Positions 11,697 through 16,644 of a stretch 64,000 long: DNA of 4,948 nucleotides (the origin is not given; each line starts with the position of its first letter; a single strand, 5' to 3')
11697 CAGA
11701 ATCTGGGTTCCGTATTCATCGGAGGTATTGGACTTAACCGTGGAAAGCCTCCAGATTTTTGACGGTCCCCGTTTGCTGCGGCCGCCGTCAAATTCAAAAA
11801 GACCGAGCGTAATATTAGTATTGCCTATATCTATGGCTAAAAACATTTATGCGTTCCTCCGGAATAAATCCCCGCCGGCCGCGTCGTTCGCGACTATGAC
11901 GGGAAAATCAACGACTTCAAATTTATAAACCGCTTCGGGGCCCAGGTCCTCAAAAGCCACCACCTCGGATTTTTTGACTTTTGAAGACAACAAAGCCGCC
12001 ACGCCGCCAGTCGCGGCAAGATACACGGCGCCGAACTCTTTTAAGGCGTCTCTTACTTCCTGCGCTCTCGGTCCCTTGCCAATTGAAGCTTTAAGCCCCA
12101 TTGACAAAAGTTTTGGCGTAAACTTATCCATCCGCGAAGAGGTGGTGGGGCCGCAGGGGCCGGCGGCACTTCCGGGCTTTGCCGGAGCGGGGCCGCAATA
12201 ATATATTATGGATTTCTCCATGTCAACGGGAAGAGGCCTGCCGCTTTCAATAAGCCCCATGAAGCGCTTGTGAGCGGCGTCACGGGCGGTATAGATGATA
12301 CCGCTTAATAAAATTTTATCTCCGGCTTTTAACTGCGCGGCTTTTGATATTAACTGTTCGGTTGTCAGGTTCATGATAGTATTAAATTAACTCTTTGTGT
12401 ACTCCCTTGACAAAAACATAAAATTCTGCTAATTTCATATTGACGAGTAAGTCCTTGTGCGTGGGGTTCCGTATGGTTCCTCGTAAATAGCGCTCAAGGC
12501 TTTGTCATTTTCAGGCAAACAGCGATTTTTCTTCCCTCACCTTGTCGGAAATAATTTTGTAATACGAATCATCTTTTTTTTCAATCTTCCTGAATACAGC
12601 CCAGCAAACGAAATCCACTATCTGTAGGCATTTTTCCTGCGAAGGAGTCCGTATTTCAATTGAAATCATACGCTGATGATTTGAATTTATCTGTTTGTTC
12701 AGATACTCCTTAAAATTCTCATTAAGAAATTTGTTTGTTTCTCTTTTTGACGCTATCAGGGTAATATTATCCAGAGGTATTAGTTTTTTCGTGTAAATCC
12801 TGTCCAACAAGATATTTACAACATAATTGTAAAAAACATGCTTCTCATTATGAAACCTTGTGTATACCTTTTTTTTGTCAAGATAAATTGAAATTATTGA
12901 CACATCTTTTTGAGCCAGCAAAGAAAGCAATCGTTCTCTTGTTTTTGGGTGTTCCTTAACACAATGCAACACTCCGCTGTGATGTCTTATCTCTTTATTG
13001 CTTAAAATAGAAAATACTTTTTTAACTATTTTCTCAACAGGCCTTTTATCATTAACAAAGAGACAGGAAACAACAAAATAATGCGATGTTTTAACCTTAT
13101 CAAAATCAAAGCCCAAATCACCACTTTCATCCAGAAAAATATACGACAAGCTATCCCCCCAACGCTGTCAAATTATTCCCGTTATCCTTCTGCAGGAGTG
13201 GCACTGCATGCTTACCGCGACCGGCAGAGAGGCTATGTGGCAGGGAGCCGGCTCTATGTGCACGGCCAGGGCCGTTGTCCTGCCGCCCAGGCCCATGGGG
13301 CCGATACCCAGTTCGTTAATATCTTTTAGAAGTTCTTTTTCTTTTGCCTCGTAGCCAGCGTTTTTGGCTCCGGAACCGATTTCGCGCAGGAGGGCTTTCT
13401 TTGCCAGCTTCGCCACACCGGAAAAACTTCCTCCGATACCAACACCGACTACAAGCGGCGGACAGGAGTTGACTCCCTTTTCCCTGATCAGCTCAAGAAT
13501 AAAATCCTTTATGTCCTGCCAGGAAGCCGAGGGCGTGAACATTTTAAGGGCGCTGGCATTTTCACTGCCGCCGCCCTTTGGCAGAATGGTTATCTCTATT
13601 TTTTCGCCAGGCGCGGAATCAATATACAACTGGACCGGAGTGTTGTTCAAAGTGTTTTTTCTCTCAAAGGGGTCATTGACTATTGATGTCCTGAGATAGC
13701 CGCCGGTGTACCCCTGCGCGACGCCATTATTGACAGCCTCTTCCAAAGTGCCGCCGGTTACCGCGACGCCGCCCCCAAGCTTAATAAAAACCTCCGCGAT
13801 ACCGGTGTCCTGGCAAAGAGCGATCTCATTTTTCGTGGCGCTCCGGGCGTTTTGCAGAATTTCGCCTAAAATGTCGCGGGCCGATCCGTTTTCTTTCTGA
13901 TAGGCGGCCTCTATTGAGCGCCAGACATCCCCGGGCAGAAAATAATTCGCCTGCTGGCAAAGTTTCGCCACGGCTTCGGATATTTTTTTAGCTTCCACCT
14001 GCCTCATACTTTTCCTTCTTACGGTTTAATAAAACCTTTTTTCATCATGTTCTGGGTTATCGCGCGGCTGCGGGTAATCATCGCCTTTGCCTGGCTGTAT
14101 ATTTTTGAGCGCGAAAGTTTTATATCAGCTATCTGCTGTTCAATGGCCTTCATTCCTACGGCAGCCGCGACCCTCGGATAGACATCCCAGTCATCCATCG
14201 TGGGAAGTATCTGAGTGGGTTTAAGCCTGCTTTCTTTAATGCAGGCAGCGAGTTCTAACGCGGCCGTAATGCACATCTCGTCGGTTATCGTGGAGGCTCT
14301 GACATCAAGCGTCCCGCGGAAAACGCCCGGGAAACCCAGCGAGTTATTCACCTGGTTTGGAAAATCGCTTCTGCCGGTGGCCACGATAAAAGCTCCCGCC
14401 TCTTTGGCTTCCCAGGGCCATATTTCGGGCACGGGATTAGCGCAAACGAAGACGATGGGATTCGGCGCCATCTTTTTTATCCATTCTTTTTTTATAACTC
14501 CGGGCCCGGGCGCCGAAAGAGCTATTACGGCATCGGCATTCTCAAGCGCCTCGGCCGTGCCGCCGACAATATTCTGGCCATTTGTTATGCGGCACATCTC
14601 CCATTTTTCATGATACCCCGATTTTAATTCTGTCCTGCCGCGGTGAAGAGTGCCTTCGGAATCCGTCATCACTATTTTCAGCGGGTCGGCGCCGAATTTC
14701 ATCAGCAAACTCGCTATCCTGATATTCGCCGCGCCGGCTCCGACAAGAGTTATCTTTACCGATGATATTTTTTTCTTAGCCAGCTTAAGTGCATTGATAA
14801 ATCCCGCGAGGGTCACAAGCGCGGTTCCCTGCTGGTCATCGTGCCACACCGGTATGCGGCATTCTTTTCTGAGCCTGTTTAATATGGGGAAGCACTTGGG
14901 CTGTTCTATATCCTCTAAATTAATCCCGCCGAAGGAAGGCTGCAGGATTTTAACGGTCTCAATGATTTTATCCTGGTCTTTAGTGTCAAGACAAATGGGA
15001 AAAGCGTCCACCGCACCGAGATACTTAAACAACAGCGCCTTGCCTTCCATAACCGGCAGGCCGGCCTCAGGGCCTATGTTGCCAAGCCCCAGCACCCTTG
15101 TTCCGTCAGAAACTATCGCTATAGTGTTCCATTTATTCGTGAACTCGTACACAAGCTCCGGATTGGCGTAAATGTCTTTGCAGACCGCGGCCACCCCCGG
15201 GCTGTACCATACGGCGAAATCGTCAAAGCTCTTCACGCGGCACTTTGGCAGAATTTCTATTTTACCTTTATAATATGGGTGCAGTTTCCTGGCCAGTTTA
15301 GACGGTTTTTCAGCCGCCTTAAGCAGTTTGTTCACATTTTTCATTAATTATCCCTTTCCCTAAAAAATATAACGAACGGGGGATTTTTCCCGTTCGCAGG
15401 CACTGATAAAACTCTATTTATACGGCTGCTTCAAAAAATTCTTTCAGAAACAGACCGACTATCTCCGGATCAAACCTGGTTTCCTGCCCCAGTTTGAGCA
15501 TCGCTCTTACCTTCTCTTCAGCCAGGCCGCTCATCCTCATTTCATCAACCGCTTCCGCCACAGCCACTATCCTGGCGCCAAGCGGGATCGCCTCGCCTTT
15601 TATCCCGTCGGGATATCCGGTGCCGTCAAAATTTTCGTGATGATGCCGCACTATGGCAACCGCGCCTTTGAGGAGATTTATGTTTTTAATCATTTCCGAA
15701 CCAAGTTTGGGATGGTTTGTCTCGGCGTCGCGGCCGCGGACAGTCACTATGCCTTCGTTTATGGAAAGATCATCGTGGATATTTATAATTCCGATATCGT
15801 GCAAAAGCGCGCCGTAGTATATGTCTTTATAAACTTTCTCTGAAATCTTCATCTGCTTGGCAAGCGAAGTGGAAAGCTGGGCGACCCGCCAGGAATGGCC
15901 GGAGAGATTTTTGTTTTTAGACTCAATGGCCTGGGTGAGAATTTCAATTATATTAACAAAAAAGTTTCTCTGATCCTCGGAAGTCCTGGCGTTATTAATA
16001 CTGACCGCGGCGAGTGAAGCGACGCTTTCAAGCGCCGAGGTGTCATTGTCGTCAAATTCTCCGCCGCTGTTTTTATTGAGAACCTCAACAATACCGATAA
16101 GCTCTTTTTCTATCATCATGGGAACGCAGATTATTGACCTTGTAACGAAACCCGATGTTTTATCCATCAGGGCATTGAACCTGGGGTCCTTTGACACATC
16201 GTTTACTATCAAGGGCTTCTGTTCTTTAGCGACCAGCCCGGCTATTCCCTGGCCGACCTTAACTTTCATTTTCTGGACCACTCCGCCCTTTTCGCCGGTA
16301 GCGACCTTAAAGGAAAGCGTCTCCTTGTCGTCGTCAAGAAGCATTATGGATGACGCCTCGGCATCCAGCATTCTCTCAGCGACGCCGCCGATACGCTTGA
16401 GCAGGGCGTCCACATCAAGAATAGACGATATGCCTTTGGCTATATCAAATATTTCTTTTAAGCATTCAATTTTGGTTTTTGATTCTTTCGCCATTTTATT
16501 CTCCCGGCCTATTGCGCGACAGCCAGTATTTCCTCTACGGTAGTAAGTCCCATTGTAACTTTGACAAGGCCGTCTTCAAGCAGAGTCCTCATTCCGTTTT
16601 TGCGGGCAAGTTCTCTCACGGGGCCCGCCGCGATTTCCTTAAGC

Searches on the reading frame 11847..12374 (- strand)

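Call 54: search_protein_families(library=pfam, proteins=[window:11847-12374:-], max_evalue=0.0001)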
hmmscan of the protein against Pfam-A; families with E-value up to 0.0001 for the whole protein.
window:11847-12374:- (175 aa): 1 family
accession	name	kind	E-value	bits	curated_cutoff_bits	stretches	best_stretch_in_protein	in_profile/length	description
PF05683.17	Fumerase_C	-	1.8e-57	194.4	22.2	1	2-172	30-203/205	Fumarase C-terminus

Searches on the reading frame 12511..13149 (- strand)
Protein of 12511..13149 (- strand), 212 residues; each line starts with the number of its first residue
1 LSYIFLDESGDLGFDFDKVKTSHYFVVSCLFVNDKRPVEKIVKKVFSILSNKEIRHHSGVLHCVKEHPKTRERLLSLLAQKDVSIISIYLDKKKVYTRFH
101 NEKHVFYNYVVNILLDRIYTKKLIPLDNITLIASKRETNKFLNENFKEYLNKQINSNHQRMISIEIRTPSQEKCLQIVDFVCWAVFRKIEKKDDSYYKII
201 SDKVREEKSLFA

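Call 54: search_protein_families(library=pfam, proteins=[window:12511-13149:-], max_evalue=0.0001)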
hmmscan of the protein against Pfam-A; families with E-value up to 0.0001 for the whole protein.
window:12511-13149:- (212 aa): 1 family
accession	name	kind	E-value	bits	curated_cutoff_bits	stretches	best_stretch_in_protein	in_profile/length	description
PF12686.12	DUF3800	-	2e-12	48.5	21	1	3-188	1-149/149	Protein of unknown function (DUF3800)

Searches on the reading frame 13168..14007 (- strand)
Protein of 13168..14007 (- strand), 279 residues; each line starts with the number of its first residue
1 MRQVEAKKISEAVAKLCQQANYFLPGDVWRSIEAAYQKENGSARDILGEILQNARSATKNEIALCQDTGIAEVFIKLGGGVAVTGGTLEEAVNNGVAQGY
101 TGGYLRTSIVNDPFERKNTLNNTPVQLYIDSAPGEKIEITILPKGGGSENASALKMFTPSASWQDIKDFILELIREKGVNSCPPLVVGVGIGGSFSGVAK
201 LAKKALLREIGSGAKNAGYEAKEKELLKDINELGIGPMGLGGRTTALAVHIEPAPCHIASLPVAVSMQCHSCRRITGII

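Call 54: search_protein_families(library=pfam, proteins=[window:13168-14007:-], max_evalue=0.0001)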
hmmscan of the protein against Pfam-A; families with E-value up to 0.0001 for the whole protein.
window:13168-14007:- (279 aa): 1 family
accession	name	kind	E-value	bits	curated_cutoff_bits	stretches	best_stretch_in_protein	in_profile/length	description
PF05681.19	Fumerase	-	6.2e-102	341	25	1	11-276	2-268/270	Fumarate hydratase (Fumerase)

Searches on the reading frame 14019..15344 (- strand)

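Call 55: search_protein_families(library=pfam, proteins=[window:14019-15344:-], max_evalue=0.0001)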
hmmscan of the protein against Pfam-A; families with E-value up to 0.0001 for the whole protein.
window:14019-15344:- (441 aa): 2 families
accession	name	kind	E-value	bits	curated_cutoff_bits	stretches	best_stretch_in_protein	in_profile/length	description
PF00390.24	malic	-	4.8e-29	101.9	23.1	1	27-159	2-182/182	Malic enzyme, N-terminal domain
PF03949.21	Malic_M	-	1.2e-23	84.1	23.5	1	172-400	2-257/258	Malic enzyme, NAD binding domain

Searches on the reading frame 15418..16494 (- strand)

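Call 55: search_protein_families(library=pfam, proteins=[window:15418-16494:-], max_evalue=0.0001)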
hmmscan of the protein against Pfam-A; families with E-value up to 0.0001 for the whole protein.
window:15418-16494:- (358 aa): 6 families
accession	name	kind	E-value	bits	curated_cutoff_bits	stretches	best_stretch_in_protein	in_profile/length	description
PF13487.12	HD_5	-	5.2e-27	95.1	27.2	1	185-345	2-170/170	HD domain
PF13185.12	GAF_2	-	3.3e-19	69.9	28.6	1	26-166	2-135/136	GAF domain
PF01590.32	GAF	-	1.1e-17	65.3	22.4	1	27-166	1-133/133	GAF domain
PF01966.28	HD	-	3.6e-16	59.9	22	1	199-319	3-116/116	HD domain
PF13492.12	GAF_3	-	1.1e-11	45.7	27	1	38-168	12-129/129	GAF domain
PF08668.18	HDOD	-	6.2e-06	26.3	22.9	1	192-241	90-137/196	HDOD domain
